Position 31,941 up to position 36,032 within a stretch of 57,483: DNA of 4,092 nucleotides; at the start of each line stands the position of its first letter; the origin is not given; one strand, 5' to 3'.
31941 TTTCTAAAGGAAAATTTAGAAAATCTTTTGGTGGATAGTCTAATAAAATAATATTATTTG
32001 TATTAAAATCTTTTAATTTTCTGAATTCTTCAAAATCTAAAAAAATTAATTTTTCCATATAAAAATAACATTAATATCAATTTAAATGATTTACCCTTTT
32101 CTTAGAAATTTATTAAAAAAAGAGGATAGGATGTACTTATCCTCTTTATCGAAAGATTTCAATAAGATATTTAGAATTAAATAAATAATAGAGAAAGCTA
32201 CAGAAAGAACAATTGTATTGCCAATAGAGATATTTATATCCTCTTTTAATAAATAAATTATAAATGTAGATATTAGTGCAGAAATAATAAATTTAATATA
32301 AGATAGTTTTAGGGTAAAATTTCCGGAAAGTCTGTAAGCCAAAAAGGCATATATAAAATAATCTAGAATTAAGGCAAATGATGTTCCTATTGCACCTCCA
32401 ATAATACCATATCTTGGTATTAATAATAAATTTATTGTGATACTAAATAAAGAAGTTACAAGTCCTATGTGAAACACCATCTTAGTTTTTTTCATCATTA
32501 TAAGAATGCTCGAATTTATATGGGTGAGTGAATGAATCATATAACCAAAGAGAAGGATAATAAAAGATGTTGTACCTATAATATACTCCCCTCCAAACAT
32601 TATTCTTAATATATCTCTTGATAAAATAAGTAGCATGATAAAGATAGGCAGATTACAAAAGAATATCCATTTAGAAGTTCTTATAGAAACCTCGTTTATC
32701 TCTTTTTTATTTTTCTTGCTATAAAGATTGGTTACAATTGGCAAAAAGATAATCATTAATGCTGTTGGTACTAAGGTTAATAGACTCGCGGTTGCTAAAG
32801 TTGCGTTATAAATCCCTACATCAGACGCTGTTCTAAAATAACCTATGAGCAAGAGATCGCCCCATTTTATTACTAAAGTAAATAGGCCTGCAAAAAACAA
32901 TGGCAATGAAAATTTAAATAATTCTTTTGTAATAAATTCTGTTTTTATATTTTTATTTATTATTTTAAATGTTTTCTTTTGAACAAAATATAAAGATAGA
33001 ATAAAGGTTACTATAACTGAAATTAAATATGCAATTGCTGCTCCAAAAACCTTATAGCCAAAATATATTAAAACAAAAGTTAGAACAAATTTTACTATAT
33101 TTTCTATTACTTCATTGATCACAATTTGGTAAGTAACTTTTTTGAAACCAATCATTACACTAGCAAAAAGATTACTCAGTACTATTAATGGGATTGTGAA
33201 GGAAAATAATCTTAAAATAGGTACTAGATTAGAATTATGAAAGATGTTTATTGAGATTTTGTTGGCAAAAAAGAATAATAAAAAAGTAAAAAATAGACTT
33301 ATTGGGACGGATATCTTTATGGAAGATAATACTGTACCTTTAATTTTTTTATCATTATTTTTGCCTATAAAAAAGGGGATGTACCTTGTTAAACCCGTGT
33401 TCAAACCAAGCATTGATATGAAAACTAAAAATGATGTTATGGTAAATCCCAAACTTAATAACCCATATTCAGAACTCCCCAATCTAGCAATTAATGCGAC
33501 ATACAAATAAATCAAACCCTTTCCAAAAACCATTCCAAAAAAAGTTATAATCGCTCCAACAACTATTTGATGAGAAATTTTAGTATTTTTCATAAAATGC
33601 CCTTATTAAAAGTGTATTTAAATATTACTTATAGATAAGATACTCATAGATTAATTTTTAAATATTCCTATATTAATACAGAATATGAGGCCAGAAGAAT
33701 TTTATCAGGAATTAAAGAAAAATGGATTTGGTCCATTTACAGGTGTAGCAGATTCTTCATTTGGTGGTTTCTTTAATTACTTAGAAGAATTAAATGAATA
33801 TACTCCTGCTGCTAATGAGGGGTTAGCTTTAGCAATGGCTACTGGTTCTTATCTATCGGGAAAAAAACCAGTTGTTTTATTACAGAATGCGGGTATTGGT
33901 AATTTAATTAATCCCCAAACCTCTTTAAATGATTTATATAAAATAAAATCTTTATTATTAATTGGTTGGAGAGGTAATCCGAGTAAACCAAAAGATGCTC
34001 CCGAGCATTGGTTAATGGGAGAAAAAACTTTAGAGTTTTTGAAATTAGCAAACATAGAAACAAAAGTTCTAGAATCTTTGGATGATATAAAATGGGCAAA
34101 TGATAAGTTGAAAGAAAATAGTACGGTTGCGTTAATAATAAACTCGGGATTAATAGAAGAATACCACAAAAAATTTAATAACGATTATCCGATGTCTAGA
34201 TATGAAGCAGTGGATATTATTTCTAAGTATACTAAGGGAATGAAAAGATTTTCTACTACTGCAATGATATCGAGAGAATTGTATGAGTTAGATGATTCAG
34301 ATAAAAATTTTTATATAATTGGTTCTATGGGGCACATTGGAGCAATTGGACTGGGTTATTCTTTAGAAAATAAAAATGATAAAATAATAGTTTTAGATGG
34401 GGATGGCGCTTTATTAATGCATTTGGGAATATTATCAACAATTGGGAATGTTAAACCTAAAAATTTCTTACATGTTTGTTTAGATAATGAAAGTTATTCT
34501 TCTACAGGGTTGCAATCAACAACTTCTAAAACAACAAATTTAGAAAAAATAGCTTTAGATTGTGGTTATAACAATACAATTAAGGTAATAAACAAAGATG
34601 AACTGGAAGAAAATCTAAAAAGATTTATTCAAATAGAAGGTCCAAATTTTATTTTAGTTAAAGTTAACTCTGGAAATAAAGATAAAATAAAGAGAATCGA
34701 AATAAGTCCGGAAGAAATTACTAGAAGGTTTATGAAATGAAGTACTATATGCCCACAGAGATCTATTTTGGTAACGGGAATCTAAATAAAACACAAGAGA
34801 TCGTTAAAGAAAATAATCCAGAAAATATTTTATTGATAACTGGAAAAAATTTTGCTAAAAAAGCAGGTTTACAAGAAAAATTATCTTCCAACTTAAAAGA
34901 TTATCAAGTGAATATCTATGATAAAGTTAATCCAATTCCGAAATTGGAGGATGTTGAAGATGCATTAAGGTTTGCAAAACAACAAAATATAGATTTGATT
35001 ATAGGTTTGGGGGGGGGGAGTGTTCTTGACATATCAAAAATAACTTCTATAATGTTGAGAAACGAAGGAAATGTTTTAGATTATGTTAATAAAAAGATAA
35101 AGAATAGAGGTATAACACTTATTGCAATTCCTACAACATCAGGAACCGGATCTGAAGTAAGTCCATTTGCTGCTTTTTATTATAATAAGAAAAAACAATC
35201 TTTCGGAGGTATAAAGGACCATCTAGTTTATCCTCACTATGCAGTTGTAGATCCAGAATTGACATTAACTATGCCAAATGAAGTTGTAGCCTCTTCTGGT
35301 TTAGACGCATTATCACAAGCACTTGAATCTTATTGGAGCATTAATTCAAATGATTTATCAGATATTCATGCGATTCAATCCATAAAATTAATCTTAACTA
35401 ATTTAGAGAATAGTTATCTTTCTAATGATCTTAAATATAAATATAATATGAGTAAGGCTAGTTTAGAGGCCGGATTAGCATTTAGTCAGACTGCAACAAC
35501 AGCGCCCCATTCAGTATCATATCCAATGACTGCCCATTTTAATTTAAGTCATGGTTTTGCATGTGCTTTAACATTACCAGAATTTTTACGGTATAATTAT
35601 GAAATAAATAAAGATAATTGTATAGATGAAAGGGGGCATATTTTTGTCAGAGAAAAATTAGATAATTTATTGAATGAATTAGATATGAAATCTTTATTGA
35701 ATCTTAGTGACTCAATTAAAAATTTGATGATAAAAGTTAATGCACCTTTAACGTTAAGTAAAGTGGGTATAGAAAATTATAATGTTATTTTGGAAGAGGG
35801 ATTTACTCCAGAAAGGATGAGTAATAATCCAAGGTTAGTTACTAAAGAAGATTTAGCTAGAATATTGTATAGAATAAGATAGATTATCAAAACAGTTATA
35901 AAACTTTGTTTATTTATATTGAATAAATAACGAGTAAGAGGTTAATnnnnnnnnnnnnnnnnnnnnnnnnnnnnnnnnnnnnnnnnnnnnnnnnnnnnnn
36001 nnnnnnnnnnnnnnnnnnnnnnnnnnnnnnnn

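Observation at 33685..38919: Fom1/Fom2/FomC-like phosphonate module feeding a CDP-alcohol phosphotransferase: predicted CMP-2-hydroxyethylphosphonate decoration of lipid or glycan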

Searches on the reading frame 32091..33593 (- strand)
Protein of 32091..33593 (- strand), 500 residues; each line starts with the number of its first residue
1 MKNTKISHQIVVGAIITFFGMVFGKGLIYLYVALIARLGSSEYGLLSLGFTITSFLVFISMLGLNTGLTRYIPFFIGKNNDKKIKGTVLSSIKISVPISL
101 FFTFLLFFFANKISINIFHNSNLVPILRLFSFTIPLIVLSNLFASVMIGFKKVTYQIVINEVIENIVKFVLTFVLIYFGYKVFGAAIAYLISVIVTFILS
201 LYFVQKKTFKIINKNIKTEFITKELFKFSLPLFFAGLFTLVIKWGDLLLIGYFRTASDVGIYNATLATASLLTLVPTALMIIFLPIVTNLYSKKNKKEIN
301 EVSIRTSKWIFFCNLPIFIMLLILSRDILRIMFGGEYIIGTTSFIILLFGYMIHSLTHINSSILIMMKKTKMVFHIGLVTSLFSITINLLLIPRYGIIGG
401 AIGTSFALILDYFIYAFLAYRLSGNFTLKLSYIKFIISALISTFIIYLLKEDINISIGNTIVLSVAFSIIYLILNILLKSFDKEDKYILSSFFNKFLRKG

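Call 3: search_protein_families(library=pfam, proteins=[window:32091-33593:-], max_evalue=0.01)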
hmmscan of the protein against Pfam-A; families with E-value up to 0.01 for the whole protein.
window:32091-33593:- (500 aa): 4 families
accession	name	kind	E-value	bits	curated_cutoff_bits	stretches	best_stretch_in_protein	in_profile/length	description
PF01943.22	Polysacc_synt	-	2.2e-24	86.8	28.2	1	13-273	4-255/274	Polysaccharide biosynthesis protein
PF13440.11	Polysacc_synt_3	-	7.3e-19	68.5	23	1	36-337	3-288/293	Polysaccharide biosynthesis protein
PF01554.23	MatE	-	8.8e-16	58.5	24.9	2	231-389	1-160/161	MatE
PF03023.19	MurJ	-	5.4e-08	32.3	27.4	1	126-448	100-432/451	Lipid II flippase MurJ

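Call 4: search_protein_families(library=ncbifam, proteins=[window:32091-33593:-], max_evalue=0.01)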
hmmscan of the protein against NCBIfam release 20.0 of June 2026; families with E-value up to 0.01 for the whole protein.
window:32091-33593:- (500 aa): 8 families
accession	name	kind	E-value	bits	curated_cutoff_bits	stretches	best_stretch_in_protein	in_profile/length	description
TIGR00797.1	matE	subfamily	3e-20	72.5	147.4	2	32-309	17-299/396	MATE family efflux transporter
TIGR02900.1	spore_V_B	equivalog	1.5e-12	47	372.3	1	15-473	6-482/488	stage V sporulation protein B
NF052396.1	MATE_WgkD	equivalog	2.2e-11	43.4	510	2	222-450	2-239/428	tryglysin-associated MATE efflux transporter WgkD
NF011679.0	PRK15099.1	equivalog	2.1e-09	37.2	325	1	38-419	32-405/416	lipid III flippase WzxE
NF050818.1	PolSacchBiosHfsF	equivalog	9.4e-08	31.5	700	1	161-407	146-391/468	polysaccharide biosynthesis protein HfsF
NF041503.1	WZX_like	subfamily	1e-07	31.4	300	1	129-392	134-397/429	O-unit flippase-like protein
TIGR01695.1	murJ_mviN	equivalog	7.1e-07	28.3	235.55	1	72-479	64-497/506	murein biosynthesis integral membrane protein MurJ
NF007773.0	PRK10459.1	equivalog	1.4e-06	27.6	273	1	30-469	27-457/492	MOP flippase family protein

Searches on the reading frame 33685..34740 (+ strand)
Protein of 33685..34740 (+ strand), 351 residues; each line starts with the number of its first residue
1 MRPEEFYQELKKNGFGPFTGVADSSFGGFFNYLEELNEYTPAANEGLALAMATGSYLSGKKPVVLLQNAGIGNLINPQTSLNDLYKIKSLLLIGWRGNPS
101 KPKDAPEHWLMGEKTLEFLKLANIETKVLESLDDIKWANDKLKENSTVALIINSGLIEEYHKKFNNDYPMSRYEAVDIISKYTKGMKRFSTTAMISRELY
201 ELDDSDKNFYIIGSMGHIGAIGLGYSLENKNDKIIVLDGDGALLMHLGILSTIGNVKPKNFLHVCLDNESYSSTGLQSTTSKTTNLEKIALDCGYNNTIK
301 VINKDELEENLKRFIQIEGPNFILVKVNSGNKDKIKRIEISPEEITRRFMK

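Call 3: search_protein_families(library=pfam, proteins=[window:33685-34740:+], max_evalue=0.01)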
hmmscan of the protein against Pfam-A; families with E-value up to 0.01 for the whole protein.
window:33685-34740:+ (351 aa): 2 families
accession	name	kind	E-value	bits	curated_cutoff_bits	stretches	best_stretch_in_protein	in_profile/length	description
PF02775.26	TPP_enzyme_C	-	1.9e-14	54.2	21.9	1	210-323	25-149/151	Thiamine pyrophosphate enzyme, C-terminal TPP binding domain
PF02776.23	TPP_enzyme_N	-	3.2e-05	24.1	26.8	1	7-82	8-84/119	Thiamine pyrophosphate enzyme, N-terminal TPP binding domain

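Call 4: search_protein_families(library=ncbifam, proteins=[window:33685-34740:+], max_evalue=0.01)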
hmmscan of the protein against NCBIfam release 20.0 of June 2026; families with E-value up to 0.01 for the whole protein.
window:33685-34740:+ (351 aa): 15 families
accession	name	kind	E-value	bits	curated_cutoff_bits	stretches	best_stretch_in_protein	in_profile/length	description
TIGR03297.1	Ppyr-DeCO2ase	equivalog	2.4e-98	329.5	312.5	1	15-351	2-358/360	phosphonopyruvate decarboxylase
TIGR03846.1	sulfopy_beta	equivalog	6.3e-50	169.6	221.5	1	172-351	1-179/182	sulfopyruvate decarboxylase subunit beta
NF004813.0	PRK06163.1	equivalog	1.2e-27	96.9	240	1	170-351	13-194/202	hypothetical protein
TIGR03845.1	sulfopyru_alph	equivalog_domain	3e-16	59.7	147.95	1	6-143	4-146/160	sulfopyruvate decarboxylase subunit alpha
NF008819.1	PRK11865.1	equivalog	3.7e-06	26.4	405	1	226-281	86-141/300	pyruvate synthase subunit PorB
TIGR00118.1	acolac_lg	equivalog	5.5e-06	25.1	538.35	1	212-329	409-536/557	biosynthetic-type acetolactate synthase large subunit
NF008818.0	PRK11864.1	subfamily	0.00012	21.4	405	1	224-281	84-142/300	3-methyl-2-oxobutanoate dehydrogenase subunit beta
NF045792.1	OxalOxredbeta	equivalog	0.00013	21.1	590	1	228-280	98-150/311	oxalate oxidoreductase subunit beta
NF006591.0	PRK09124.1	equivalog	0.00024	19.6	792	1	212-328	407-530/574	ubiquinone-dependent pyruvate dehydrogenase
NF035923.1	TPP_ScyA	equivalog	0.00031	19.2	1020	1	212-330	467-590/623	scytonemin biosynthesis protein ScyA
NF005470.0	PRK07064.1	equivalog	0.00089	18.4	495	1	201-271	394-464/552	thiamine pyrophosphate-binding protein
NF035927.1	TPP_ScyA_rel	subfamily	0.0011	17.7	1000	0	212-329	411-533/551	ScyA-related TPP-binding enzyme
NF006203.0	PRK08327.1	equivalog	0.0012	17.4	456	0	212-273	431-493/571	thiamine pyrophosphate-requiring protein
NF006524.0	PRK08978.1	equivalog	0.0013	17.1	738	1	212-328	400-525/548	acetolactate synthase 2 catalytic subunit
NF045766.1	PhenlGlyoxDHPadI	equivalog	0.0065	15.3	700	1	229-283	229-283/443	NADH-dependent phenylglyoxylate dehydrogenase subunit beta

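Call 55: search_solved_structures(query=window:33685-34740:+, max_evalue=0.00001)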
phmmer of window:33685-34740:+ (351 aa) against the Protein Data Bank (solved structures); distinct sequences matched with E-value up to 0.00001: 2.
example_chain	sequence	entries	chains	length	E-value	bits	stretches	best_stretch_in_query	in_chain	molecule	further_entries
9iz3_B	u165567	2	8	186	4.7e-33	118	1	170-350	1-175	Putative phosphonopyruvate decarboxylase beta subunit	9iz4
9iz3_A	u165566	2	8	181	2.6e-19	72.8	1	4-130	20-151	Putative phosphonopyruvate decarboxylase alpha subunit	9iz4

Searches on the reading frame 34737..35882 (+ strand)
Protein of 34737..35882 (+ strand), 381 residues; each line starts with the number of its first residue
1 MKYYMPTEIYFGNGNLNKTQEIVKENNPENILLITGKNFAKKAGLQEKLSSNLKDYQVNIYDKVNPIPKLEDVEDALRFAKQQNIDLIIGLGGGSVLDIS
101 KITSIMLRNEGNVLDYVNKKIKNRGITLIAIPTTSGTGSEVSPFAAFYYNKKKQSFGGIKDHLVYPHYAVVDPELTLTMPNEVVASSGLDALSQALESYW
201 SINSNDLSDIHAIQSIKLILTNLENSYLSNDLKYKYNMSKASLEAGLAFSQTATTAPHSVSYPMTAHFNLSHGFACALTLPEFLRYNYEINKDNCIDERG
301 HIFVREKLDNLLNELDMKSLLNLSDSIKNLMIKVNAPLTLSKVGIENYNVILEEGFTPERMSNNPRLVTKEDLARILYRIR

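Call 3: search_protein_families(library=pfam, proteins=[window:34737-35882:+], max_evalue=0.01)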
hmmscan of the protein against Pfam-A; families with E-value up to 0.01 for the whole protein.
window:34737-35882:+ (381 aa): 3 families
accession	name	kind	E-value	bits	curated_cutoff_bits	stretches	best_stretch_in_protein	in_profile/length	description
PF00465.25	Fe-ADH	-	1.1e-44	152.5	31.3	1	6-173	1-168/168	Iron-containing alcohol dehydrogenase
PF25137.1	ADH_Fe_C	-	3e-34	118.8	27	1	185-378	2-191/194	Fe-containing alcohol dehydrogenase family, C-terminal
PF13685.12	Fe-ADH_2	-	7.4e-15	55.7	28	1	11-107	2-97/149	Iron-containing alcohol dehydrogenase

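Call 4: search_protein_families(library=ncbifam, proteins=[window:34737-35882:+], max_evalue=0.01)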
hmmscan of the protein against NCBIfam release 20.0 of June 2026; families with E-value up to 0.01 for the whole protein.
window:34737-35882:+ (381 aa): 18 families
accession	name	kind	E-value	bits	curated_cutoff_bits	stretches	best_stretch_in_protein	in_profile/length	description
TIGR03405.1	Phn_Fe-ADH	equivalog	8.1e-68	228.8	423.7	1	3-320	1-325/355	iron-containing alcohol dehydrogenase PsrA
NF041833.1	Fe_ADH_ErcA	equivalog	9.3e-62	209.3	550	1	5-377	7-378/382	alcohol dehydrogenase-like regulatory protein ErcA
NF010378.0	PRK13805.1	equivalog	9.5e-61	205.7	951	1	5-377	461-860/872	bifunctional acetaldehyde-CoA/alcohol dehydrogenase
TIGR02638.1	lactal_redase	equivalog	2.6e-55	187.8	523.15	1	7-375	8-377/379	lactaldehyde reductase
NF007911.0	PRK10624.1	equivalog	7.6e-54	183.1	537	1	9-377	11-378/382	lactaldehyde reductase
NF058672.1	4HyButDHCUPNE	equivalog_domain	1.2e-52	179.4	500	1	7-377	8-374/378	4-hydroxybutyrate dehydrogenase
NF053866.1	CholDhdGbsBBac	equivalog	2.9e-49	167.7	550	1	3-295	12-309/392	choline dehydrogenase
NF050025.1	SulfAcetaldRedSarD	equivalog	5.5e-49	167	700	1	8-377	10-381/385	sulfoacetaldehyde reductase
NF007363.0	PRK09860.1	equivalog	1.2e-38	133.3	581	1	3-345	6-345/383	L-threonine dehydrogenase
NF011998.0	PRK15454.1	equivalog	4.7e-31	107.9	556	1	32-294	52-317/395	ethanolamine utilization ethanol dehydrogenase EutG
NF011717.0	PRK15138.1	equivalog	9.6e-24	84.1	645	1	3-291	6-300/387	alcohol dehydrogenase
TIGR04266.1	NDMA_methanol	equivalog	2.7e-23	82.4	625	1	41-288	49-304/420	NDMA-dependent methanol dehydrogenase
NF041822.1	daptide_DH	equivalog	2.8e-17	62.6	300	1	72-203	41-179/363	daptide-type RiPP biosynthesis dehydogenase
NF002022.0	PRK00843.1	equivalog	7.9e-15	54.7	413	1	5-188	10-169/350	NAD(P)-dependent glycerol-1-phosphate dehydrogenase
NF006941.0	PRK09423.1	subfamily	6.4e-10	38.4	336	1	5-203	7-184/367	glycerol dehydrogenase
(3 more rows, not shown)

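Call 54: search_solved_structures(query=window:34737-35882:+, max_evalue=1e-10)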
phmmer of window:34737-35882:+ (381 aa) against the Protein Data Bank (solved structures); distinct sequences matched with E-value up to 1e-10: 38.
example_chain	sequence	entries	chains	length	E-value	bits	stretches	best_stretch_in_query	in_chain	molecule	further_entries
1vhd_A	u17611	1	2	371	6.8e-47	163.6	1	2-318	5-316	alcohol dehydrogenase, iron-containing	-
1o2d_A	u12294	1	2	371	6.9e-47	163.6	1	2-318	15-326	Alcohol dehydrogenase, iron-containing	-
6jko_A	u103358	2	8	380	3.2e-42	148.2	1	3-294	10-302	Methanol dehydrogenase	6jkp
8zrl_A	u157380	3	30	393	2e-40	142.4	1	3-344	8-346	NAD-dependent methanol dehydrogenase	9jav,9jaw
9ldl_C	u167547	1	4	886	1.1e-38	136.6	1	2-299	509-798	Aldehyde dehydrogenase family protein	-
3owo_A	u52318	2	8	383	9.7e-38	133.5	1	3-351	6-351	Alcohol dehydrogenase 2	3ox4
4fr2_A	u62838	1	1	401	1.1e-37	133.3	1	3-377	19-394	1,3-propanediol dehydrogenase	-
8zwd_B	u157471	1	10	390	2.7e-37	132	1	3-377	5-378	NAD(P)-dependent methanol dehydrogenase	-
3bfj_A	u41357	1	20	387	2.9e-35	125.4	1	3-376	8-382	1,3-propanediol oxidoreductase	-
1vlj_A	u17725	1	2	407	4.3e-35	124.8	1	3-348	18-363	NADH-dependent butanol dehydrogenase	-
6scg_A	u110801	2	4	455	3.1e-33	118.7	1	4-291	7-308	Aldehyde-alcohol dehydrogenase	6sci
3zdr_A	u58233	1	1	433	4.9e-33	118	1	5-291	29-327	ALCOHOL DEHYDROGENASE DOMAIN OF THE BIFUNCTIONAL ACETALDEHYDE DEHYDROGENASE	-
9jx4_A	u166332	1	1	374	8.3e-33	117.3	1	4-298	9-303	Aldehyde-alcohol dehydrogenase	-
6tqh_A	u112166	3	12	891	1.6e-32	116.4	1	4-291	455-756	Aldehyde-alcohol dehydrogenase | Bifunctional aldehyde-alcohol dehydrogenase AdhE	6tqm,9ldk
6ahc_A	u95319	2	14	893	1.6e-32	116.4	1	4-291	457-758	Aldehyde-alcohol dehydrogenase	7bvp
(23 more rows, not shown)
